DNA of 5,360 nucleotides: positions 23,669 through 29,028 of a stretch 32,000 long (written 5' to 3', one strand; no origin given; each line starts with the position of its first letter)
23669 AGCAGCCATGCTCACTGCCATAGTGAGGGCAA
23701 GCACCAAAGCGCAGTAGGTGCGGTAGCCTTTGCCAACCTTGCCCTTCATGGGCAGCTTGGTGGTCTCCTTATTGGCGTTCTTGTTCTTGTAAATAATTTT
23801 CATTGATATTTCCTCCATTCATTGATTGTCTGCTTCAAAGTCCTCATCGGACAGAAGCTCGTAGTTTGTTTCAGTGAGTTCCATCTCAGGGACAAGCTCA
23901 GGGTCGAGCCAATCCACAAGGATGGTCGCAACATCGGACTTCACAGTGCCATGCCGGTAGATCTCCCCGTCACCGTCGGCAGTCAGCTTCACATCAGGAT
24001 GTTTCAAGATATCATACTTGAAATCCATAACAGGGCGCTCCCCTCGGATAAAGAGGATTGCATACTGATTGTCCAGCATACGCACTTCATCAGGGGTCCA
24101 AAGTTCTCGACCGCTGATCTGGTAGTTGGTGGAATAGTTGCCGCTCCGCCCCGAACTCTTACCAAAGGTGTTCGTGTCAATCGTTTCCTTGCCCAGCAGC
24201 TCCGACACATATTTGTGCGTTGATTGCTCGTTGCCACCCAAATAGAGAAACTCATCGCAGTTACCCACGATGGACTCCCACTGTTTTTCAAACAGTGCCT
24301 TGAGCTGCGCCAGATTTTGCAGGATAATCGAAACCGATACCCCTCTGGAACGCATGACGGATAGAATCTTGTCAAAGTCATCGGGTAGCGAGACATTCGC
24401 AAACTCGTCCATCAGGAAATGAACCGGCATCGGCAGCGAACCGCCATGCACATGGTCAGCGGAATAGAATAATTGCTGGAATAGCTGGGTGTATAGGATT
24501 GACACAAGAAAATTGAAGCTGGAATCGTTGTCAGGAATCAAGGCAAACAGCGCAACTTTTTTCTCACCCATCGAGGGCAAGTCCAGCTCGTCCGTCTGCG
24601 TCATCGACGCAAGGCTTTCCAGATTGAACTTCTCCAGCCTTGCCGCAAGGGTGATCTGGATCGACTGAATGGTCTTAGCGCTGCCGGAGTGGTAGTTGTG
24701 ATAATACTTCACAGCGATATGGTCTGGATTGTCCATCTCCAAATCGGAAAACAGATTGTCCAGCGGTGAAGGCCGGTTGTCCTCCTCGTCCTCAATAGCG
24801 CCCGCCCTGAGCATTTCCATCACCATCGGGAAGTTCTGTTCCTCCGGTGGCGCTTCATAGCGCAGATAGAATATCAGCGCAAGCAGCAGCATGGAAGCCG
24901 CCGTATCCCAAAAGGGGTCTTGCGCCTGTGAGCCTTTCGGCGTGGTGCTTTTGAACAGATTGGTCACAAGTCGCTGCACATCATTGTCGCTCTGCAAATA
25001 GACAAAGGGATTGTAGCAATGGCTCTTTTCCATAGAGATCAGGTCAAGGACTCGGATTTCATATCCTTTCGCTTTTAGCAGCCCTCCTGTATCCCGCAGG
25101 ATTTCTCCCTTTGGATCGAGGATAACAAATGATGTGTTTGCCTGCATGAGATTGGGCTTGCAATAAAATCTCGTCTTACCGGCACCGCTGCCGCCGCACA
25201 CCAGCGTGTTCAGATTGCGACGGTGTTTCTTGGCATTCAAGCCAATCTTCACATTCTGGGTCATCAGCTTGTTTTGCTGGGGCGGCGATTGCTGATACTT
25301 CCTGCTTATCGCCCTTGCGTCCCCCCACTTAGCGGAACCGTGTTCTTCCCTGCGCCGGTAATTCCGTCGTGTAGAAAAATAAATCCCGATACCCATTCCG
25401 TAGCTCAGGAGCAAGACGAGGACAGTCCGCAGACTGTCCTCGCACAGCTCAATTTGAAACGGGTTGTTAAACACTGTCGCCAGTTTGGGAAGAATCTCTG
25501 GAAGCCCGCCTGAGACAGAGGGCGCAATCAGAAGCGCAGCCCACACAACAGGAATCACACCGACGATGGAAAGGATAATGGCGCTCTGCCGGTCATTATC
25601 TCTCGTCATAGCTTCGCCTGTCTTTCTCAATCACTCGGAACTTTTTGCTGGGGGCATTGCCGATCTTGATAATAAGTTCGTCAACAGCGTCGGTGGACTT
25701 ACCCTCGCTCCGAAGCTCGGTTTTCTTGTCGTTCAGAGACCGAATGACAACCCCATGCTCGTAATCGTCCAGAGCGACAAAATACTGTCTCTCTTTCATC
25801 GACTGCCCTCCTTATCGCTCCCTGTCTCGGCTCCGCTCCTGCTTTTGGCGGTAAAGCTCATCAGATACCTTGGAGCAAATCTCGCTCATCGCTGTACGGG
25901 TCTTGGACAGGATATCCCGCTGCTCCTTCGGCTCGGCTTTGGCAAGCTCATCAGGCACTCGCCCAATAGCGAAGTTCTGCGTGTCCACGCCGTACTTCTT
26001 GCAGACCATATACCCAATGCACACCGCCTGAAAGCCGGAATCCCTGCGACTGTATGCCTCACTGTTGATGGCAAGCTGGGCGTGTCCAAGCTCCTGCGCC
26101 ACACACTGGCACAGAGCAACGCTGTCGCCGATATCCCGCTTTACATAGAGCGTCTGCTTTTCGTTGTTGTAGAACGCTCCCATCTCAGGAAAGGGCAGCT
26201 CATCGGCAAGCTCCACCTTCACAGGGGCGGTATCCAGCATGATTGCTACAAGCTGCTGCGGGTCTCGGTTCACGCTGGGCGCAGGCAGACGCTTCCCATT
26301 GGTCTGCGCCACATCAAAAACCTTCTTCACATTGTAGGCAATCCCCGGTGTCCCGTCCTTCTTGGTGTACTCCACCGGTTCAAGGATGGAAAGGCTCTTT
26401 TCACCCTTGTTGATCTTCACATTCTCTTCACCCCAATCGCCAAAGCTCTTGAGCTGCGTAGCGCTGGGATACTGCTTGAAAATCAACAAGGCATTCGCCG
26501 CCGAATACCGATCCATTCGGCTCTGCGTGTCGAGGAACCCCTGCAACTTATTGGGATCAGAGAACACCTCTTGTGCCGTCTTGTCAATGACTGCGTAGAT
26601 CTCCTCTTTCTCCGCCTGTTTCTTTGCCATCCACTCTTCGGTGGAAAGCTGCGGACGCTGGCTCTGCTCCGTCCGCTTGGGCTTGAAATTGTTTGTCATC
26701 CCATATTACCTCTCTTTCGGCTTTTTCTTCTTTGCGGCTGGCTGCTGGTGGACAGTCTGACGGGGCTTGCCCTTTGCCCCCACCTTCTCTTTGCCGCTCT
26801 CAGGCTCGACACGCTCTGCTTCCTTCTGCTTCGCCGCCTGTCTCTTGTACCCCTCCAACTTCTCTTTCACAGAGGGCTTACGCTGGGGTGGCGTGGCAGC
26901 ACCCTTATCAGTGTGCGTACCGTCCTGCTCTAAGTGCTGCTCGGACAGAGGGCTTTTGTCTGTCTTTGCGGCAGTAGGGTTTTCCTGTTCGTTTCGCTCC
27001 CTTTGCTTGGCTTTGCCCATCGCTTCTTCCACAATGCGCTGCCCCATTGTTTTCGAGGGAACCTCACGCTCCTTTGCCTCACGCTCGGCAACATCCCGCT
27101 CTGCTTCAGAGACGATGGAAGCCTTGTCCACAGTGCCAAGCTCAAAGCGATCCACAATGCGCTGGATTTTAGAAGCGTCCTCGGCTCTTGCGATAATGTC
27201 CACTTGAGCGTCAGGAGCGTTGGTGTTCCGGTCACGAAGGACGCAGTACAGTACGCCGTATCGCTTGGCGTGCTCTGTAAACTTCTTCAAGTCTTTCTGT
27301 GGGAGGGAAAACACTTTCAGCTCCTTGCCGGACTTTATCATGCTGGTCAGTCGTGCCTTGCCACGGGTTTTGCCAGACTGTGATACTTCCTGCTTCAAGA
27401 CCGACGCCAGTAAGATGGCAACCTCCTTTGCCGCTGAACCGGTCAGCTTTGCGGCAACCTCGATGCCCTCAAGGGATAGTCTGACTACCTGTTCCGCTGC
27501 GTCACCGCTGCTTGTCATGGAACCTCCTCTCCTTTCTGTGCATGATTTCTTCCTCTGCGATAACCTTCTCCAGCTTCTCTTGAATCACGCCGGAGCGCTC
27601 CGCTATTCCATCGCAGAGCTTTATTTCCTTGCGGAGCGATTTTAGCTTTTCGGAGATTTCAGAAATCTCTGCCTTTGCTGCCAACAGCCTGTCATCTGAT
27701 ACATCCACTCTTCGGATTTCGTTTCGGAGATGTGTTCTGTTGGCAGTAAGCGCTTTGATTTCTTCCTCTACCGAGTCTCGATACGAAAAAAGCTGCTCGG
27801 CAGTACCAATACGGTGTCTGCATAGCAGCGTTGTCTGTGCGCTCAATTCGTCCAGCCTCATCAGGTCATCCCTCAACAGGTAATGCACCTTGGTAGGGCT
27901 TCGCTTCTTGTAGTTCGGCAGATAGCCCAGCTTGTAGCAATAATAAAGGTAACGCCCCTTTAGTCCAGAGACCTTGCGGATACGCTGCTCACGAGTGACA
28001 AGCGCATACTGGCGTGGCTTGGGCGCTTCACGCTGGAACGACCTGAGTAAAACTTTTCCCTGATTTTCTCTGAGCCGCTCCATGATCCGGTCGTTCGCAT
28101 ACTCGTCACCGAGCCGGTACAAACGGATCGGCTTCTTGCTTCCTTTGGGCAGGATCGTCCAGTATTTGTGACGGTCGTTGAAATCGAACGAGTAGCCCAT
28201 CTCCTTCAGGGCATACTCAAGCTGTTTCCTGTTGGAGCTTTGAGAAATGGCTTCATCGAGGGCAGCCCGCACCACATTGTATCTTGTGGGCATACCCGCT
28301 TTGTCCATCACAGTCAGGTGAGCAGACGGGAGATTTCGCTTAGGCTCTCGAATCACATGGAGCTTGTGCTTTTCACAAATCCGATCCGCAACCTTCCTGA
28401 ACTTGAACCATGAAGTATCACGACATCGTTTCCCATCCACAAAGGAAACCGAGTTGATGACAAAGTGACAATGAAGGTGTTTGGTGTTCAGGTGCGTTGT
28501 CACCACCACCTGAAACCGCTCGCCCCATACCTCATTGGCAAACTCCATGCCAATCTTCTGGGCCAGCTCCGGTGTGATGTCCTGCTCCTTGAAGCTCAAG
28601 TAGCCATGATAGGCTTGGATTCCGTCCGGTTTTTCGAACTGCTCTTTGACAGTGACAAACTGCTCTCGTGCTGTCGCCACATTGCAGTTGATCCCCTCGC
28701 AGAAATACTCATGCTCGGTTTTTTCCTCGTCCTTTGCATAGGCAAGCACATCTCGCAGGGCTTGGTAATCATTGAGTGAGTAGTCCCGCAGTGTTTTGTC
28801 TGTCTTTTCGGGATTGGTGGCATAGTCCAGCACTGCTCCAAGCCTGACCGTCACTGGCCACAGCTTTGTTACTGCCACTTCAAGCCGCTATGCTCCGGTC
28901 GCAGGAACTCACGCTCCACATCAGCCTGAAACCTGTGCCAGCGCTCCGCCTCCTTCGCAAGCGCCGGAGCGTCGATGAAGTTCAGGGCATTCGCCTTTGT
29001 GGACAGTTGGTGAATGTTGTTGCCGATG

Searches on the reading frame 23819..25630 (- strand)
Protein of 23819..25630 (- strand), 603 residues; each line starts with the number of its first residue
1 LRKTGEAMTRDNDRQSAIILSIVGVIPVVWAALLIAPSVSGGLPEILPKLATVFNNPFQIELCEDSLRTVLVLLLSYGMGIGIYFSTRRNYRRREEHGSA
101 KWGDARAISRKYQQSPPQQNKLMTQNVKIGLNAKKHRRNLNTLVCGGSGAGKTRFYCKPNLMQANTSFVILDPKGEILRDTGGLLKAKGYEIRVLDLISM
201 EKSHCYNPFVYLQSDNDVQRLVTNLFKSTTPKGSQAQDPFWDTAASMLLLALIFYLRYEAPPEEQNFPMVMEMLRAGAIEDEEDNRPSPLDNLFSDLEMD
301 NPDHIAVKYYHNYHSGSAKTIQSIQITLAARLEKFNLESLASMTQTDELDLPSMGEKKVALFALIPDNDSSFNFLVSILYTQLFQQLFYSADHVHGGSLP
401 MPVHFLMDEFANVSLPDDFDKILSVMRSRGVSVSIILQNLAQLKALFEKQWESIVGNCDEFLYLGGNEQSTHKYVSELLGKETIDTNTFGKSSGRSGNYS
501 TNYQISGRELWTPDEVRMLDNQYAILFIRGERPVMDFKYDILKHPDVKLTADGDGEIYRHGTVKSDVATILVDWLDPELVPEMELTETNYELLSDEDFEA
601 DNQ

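Call 33: search_protein_families(library=pfam, proteins=[window:23819-25630:-], max_evalue=0.001)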
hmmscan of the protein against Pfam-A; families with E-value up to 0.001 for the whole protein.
window:23819-25630:- (603 aa): 3 families
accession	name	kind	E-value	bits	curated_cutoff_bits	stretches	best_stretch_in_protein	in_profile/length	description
PF02534.20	T4SS-DNA_transf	-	7.6e-64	216.7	20.1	1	141-536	46-440/468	Type IV secretory system Conjugative DNA transfer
PF12696.13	TraG-D_C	-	5.7e-34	117.2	22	1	402-520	1-125/126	TraM recognition site of TraD and TraG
PF10412.15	TrwB_AAD_bind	-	1.8e-14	53.9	20.5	1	403-538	246-385/387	Type IV secretion-system coupling protein DNA-binding domain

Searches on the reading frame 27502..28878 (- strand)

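Call 33: search_protein_families(library=pfam, proteins=[window:27502-28878:-], max_evalue=0.001)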
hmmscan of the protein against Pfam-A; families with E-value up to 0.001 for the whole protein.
window:27502-28878:- (458 aa): 1 family
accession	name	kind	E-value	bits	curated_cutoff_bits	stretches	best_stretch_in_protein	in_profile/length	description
PF03432.20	Relaxase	-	8.3e-37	126.8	24.6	1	47-173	1-132/132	MobA/VirD2-like, nuclease domain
